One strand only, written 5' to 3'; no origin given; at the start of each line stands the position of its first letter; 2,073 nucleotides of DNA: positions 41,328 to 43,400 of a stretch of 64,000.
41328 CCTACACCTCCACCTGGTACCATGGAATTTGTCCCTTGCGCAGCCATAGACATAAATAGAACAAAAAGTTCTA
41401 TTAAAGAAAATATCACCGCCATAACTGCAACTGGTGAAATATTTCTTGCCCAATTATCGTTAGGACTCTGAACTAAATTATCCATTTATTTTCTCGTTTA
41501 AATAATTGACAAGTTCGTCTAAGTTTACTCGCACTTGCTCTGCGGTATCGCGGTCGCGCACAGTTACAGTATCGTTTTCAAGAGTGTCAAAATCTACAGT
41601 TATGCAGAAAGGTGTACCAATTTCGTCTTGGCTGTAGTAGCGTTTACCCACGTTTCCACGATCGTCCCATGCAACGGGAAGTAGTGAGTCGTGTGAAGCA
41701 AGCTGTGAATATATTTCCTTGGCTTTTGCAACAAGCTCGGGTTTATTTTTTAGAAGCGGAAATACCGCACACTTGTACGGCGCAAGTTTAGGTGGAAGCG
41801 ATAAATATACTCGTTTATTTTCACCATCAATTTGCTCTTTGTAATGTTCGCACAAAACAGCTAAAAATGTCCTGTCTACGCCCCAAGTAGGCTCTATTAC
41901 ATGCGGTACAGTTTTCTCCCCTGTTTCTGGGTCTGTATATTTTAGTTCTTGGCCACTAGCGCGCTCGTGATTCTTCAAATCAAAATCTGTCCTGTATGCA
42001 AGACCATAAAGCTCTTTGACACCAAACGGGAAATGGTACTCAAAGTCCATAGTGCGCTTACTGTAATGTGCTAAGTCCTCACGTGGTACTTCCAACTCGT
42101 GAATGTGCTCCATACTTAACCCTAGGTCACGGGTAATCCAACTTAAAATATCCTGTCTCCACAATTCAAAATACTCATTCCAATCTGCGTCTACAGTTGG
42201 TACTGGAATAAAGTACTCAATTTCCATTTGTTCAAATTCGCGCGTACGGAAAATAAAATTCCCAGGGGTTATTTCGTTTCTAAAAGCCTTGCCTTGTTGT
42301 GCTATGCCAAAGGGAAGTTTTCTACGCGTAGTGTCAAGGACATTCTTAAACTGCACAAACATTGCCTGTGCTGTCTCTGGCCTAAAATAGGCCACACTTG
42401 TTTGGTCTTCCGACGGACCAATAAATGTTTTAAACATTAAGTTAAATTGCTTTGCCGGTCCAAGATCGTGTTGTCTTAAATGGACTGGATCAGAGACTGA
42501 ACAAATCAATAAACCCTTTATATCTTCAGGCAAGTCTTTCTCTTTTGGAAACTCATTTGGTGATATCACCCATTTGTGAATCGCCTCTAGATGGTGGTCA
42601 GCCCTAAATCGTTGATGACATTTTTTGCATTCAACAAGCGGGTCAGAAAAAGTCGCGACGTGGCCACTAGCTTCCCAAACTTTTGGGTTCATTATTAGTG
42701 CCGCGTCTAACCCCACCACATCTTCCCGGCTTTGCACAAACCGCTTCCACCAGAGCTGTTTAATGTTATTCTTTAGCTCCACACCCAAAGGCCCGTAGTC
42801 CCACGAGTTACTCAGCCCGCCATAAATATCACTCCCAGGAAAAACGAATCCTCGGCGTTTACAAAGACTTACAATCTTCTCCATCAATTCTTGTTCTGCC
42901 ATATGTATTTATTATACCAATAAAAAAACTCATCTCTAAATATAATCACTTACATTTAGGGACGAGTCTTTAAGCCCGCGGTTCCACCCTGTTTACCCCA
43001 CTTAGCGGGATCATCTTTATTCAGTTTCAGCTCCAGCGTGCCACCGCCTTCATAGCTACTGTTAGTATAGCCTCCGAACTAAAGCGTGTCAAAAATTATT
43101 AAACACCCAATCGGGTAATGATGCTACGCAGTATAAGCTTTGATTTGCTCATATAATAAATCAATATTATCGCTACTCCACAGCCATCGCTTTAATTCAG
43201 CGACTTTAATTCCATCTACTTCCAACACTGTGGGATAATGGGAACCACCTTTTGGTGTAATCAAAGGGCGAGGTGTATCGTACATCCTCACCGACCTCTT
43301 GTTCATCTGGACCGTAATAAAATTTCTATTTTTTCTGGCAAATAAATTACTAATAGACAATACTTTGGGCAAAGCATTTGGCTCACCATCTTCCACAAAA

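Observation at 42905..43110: Glycine T-box riboswitch in front of an alpha2-type glyS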

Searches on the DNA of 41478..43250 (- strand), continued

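Call 44: search_with_rna_model(model_id=R1, sources=[window, L028, L081, L082, L083, L084, L085, L086, L087, L088, L089, L090, L091, L092, L093, L094, L095, L096, L097, L098, L099, L100, L101, L102, L103, L104, L105, L106, L107, L108, L109, L110, L111, L112, L113, L114, L115, L116, L117, L118, L119, L120, L121, L122, L123, L124, L125, L126, L127, L128, L129, L130, L131, L132, L133, L134, L135, L136, L137, L138, L139, L140, L141, L142, L143, L144, L145, L146, L147, L148, L149, L150, L151, L152, L153, L154, L155, L156, L157, L158, L159, L160, L161, L162, L163, L164, L165, L166, L167, L168, L169, L170, L171, L172, L173, L174, L175, L176, L177, L178], max_evalue=0.001, make_alignment=true)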
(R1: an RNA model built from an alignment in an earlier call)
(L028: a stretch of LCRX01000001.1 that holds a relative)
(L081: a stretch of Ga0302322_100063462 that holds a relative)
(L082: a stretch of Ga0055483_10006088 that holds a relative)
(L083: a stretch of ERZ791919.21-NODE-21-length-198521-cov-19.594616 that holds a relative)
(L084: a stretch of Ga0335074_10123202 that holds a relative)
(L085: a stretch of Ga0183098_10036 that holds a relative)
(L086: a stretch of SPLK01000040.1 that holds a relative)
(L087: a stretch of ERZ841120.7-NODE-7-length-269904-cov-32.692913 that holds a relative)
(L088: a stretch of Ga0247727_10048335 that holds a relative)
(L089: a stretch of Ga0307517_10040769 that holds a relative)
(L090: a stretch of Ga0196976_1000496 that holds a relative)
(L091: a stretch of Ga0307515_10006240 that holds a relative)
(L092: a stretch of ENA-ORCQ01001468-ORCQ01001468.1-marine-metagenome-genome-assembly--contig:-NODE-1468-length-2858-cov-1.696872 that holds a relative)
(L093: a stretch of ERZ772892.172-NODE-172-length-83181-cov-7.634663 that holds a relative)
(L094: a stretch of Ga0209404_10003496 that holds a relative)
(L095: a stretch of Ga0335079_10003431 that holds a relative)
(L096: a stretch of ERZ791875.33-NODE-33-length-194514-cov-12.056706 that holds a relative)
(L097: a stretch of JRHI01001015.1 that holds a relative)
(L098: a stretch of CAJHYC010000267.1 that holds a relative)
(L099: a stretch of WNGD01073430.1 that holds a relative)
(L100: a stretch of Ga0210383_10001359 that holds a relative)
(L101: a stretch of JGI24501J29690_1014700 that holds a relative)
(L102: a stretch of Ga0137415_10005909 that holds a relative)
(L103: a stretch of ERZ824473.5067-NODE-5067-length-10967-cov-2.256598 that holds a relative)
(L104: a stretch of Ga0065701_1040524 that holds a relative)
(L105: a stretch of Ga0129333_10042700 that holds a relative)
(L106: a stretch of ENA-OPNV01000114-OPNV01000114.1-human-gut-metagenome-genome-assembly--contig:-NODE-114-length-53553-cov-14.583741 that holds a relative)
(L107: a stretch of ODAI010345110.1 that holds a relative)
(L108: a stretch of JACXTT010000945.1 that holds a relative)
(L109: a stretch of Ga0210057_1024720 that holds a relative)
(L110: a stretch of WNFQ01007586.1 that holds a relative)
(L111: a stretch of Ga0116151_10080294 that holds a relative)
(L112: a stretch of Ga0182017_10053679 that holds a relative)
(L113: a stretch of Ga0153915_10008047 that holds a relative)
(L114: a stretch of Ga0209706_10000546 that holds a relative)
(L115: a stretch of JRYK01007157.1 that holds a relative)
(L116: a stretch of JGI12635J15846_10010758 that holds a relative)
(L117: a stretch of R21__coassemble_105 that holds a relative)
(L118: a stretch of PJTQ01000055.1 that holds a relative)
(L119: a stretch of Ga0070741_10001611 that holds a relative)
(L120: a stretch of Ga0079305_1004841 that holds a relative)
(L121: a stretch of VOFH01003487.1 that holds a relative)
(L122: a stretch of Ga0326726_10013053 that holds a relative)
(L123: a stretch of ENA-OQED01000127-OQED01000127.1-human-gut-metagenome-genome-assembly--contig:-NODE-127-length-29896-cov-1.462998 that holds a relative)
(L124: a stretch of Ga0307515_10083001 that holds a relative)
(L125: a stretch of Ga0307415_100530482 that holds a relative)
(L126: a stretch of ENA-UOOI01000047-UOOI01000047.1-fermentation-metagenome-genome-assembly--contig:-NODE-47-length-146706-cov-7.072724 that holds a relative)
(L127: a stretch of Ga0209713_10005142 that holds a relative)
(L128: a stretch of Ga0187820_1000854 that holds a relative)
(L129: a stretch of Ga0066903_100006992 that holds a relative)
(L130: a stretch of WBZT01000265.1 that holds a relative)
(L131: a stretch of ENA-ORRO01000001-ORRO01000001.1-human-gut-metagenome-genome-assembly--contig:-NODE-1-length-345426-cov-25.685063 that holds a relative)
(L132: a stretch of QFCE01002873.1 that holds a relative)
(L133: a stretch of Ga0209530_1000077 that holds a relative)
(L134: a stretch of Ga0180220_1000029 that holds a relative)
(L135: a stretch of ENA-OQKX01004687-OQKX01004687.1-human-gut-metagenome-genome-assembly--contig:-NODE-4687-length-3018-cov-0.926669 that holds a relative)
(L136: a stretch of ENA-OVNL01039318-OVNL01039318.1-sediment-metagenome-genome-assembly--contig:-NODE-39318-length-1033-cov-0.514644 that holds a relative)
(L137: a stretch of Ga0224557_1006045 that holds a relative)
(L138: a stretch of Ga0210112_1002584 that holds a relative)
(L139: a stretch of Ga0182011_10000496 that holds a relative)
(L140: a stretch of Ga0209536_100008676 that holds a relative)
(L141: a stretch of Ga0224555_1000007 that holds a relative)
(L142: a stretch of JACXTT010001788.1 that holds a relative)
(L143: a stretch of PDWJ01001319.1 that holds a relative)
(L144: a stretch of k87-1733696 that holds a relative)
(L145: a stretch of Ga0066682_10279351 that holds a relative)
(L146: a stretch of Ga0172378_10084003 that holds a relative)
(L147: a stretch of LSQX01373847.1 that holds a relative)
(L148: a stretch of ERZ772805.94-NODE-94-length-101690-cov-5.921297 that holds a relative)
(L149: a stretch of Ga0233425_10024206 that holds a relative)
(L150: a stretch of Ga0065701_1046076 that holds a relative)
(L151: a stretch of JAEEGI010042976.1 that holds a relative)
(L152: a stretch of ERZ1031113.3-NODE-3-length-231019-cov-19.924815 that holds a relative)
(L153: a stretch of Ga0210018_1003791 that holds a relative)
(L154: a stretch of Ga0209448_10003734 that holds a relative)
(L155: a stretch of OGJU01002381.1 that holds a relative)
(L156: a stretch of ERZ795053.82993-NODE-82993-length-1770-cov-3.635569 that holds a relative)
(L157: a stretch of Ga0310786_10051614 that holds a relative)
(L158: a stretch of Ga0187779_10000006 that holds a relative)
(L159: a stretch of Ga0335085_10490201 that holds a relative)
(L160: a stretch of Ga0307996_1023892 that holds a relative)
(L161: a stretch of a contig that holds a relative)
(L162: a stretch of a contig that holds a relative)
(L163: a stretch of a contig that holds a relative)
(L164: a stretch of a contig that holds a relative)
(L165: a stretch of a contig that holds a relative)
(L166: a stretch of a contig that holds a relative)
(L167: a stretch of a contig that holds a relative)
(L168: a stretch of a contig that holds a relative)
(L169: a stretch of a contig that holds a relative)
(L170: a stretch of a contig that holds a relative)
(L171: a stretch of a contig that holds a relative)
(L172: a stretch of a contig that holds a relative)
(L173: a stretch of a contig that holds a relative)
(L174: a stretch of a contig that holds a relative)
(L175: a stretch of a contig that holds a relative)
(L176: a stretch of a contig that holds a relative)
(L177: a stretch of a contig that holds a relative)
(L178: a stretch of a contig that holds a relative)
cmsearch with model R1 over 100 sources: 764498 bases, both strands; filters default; matches with E-value up to 0.001: 43.
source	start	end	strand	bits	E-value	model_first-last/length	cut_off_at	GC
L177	4973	5071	+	87.8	1.4e-24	1-103/103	no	0.44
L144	2859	2960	+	87.6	1.6e-24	1-103/103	no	0.52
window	42958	43059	-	85.1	9.1e-24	1-103/103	no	0.54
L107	296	400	-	81.9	8.8e-23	1-103/103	no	0.63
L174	777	878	-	80.5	2.4e-22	1-103/103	no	0.52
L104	9176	9278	-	78.3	1.2e-21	1-103/103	no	0.51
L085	2936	3036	+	76.9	3.2e-21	1-103/103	no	0.58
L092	1084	1183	+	76.2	5.1e-21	1-103/103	no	0.56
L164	6756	6853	+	74.9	1.3e-20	1-103/103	no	0.39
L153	5897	6010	-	73.6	3.3e-20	1-103/103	no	0.54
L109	4998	5093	+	73.4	3.8e-20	1-103/103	no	0.52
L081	2575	2677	-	69.3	7e-19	1-103/103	no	0.57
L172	660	788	-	67.4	2.6e-18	1-103/103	no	0.46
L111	424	534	-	64.4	2.2e-17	1-103/103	no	0.59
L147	7760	7847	-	56.9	4.7e-15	1-103/103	no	0.49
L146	1192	1311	+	54.6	2.4e-14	1-103/103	no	0.38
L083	7591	7704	-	48.7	1.5e-12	1-103/103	no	0.54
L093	4295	4408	-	48.7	1.5e-12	1-103/103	no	0.54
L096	4708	4821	-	48.7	1.5e-12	1-103/103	no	0.54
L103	7567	7680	-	48.7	1.5e-12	1-103/103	no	0.54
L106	8492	8605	+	48.7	1.5e-12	1-103/103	no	0.54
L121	6628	6741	-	48.7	1.5e-12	1-103/103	no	0.54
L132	3635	3748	-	48.7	1.5e-12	1-103/103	no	0.54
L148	4446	4559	-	48.7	1.5e-12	1-103/103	no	0.54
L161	3477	3590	-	48.7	1.5e-12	1-103/103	no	0.54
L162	4954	5067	+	48.7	1.5e-12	1-103/103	no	0.54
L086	6144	6238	-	47.1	4.8e-12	1-103/103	no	0.59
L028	2279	2395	+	46.4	8.1e-12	1-103/103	no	0.66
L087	11917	12028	-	44.8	2.5e-11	1-103/103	no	0.49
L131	3453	3564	-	44.8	2.5e-11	1-103/103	no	0.49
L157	1224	1322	+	44.6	2.9e-11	1-103/103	no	0.47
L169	403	493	+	44.4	3.2e-11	1-103/103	no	0.43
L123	7099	7212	-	40.9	4.1e-10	1-103/103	no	0.52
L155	2596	2696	-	39.4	1.2e-09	1-103/103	no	0.49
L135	2330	2442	-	37.4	4.8e-09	1-103/103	no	0.54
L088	4959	5058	+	31.9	2.4e-07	1-103/103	no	0.6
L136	792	908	+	30.3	7.3e-07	1-103/103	no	0.48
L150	11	114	+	30.3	7.6e-07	1-103/103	no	0.6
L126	10950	11034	-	29.9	9.6e-07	1-103/103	no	0.56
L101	57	167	+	29.7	1.2e-06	1-103/103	no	0.55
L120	5128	5209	-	25.6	2.1e-05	1-103/103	no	0.55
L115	548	644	-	23.3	0.00011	1-103/103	no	0.54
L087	700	786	-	23.1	0.00012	1-103/103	no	0.61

Alignment A2: 43 matches aligned to the model, 174 columns, each read 5' to 3' on its own strand. Consensus structure (alignment columns), stored with it:
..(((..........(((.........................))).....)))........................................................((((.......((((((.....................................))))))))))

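Call 46: search_rna_families(sources=[L028, L081, L085, L092, L104, L107, L109, L111, L144, L146, L153, L164, L172, L174, L177, L199, L147, L155, L169, L083], threshold=gathering)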
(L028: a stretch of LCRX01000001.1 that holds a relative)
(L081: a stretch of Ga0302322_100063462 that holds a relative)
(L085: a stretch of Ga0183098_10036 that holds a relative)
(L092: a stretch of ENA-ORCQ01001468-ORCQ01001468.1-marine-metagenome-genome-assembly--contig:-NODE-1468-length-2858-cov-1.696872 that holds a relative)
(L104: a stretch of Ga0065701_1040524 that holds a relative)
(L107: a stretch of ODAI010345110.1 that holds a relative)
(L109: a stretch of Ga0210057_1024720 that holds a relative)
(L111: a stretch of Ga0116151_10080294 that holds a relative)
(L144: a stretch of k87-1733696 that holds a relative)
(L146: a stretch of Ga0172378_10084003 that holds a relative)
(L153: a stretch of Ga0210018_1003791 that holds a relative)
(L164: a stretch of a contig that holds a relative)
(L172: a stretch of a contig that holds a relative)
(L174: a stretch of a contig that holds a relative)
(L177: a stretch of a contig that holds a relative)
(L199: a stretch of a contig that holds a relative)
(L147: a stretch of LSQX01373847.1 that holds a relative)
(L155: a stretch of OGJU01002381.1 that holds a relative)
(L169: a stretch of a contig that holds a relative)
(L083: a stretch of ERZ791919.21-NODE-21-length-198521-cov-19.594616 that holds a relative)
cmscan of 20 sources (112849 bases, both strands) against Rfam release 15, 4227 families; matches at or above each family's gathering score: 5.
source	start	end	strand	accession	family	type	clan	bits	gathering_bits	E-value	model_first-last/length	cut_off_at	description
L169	331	496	+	RF00230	T-box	Cis-reg; leader;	-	101.7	93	4.9e-21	1-219/219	no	T-box leader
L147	7757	7918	-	RF00230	T-box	Cis-reg; leader;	-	95.7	93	1.7e-19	1-219/219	no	T-box leader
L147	7936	8007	-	RF00005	tRNA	Gene; tRNA;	CL00001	66.5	29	5.1e-12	1-71/71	no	tRNA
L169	83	154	+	RF00005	tRNA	Gene; tRNA;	CL00001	66.5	29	5.1e-12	1-71/71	no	tRNA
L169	1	52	+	RF00005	tRNA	Gene; tRNA;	CL00001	32.6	29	0.011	21-71/71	5'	tRNA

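Call 68: search_with_rna_model(model_id=R1, sources=[L201, L202, L203, L204, L205, L206, L207, L208, L179, L180, L181, L182, L183, L184, L185, L186, L187, L188, L189, L190, L191, L192, L193, L194, L195, L196, L197, L198, L199, L200], max_evalue=0.01, show_alignments=6)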
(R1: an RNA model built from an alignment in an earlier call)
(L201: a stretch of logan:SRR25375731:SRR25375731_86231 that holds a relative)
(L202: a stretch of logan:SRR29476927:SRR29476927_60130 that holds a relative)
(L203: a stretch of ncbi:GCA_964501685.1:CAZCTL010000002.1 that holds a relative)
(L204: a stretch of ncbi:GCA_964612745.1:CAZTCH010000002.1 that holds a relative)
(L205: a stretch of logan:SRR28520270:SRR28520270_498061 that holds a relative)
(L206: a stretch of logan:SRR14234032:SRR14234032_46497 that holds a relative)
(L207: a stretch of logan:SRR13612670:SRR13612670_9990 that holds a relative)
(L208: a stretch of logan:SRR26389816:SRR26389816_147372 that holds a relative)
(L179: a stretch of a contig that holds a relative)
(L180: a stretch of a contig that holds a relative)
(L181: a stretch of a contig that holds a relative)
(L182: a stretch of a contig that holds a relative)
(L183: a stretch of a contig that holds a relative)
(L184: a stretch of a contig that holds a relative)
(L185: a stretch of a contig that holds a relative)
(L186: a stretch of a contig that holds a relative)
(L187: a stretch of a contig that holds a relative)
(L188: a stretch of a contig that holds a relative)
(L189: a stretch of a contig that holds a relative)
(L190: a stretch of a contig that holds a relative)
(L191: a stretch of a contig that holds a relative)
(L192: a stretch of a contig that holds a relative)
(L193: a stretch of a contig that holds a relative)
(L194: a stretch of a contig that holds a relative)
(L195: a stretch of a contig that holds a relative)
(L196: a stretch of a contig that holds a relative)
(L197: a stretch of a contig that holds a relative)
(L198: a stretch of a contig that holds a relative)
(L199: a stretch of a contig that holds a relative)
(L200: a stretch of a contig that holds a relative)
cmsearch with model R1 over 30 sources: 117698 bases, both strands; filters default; matches with E-value up to 0.01: 18.
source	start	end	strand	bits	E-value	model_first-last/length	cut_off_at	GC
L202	64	169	+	79.3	8.9e-23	1-103/103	no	0.58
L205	456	557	+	78.7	1.3e-22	1-103/103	no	0.52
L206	909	1021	+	74.5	2.7e-21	1-103/103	no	0.54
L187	1820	1933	+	73.6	5.1e-21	1-103/103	no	0.54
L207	764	878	+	71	3.2e-20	1-103/103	no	0.55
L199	197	290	-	68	2.7e-19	1-103/103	no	0.41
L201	908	1019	+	66.5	7.7e-19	1-103/103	no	0.51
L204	889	1005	+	60.9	4.1e-17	1-103/103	no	0.55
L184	810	905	+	52.2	2e-14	1-103/103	no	0.43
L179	1074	1176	-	50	9.6e-14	1-103/103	no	0.43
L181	2064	2177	+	48.7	2.3e-13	1-103/103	no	0.54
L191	3374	3487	-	48.7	2.3e-13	1-103/103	no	0.54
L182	951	1061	-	29.7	1.8e-07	1-103/103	no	0.55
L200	618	701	+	26.8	1.3e-06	1-103/103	no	0.61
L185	7311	7411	+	24.5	7.2e-06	1-103/103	no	0.55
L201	3263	3364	-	22.6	2.8e-05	1-103/103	no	0.38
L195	1027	1123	+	21.3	6.7e-05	1-103/103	no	0.68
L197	602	707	-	15.3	0.0049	1-103/103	no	0.56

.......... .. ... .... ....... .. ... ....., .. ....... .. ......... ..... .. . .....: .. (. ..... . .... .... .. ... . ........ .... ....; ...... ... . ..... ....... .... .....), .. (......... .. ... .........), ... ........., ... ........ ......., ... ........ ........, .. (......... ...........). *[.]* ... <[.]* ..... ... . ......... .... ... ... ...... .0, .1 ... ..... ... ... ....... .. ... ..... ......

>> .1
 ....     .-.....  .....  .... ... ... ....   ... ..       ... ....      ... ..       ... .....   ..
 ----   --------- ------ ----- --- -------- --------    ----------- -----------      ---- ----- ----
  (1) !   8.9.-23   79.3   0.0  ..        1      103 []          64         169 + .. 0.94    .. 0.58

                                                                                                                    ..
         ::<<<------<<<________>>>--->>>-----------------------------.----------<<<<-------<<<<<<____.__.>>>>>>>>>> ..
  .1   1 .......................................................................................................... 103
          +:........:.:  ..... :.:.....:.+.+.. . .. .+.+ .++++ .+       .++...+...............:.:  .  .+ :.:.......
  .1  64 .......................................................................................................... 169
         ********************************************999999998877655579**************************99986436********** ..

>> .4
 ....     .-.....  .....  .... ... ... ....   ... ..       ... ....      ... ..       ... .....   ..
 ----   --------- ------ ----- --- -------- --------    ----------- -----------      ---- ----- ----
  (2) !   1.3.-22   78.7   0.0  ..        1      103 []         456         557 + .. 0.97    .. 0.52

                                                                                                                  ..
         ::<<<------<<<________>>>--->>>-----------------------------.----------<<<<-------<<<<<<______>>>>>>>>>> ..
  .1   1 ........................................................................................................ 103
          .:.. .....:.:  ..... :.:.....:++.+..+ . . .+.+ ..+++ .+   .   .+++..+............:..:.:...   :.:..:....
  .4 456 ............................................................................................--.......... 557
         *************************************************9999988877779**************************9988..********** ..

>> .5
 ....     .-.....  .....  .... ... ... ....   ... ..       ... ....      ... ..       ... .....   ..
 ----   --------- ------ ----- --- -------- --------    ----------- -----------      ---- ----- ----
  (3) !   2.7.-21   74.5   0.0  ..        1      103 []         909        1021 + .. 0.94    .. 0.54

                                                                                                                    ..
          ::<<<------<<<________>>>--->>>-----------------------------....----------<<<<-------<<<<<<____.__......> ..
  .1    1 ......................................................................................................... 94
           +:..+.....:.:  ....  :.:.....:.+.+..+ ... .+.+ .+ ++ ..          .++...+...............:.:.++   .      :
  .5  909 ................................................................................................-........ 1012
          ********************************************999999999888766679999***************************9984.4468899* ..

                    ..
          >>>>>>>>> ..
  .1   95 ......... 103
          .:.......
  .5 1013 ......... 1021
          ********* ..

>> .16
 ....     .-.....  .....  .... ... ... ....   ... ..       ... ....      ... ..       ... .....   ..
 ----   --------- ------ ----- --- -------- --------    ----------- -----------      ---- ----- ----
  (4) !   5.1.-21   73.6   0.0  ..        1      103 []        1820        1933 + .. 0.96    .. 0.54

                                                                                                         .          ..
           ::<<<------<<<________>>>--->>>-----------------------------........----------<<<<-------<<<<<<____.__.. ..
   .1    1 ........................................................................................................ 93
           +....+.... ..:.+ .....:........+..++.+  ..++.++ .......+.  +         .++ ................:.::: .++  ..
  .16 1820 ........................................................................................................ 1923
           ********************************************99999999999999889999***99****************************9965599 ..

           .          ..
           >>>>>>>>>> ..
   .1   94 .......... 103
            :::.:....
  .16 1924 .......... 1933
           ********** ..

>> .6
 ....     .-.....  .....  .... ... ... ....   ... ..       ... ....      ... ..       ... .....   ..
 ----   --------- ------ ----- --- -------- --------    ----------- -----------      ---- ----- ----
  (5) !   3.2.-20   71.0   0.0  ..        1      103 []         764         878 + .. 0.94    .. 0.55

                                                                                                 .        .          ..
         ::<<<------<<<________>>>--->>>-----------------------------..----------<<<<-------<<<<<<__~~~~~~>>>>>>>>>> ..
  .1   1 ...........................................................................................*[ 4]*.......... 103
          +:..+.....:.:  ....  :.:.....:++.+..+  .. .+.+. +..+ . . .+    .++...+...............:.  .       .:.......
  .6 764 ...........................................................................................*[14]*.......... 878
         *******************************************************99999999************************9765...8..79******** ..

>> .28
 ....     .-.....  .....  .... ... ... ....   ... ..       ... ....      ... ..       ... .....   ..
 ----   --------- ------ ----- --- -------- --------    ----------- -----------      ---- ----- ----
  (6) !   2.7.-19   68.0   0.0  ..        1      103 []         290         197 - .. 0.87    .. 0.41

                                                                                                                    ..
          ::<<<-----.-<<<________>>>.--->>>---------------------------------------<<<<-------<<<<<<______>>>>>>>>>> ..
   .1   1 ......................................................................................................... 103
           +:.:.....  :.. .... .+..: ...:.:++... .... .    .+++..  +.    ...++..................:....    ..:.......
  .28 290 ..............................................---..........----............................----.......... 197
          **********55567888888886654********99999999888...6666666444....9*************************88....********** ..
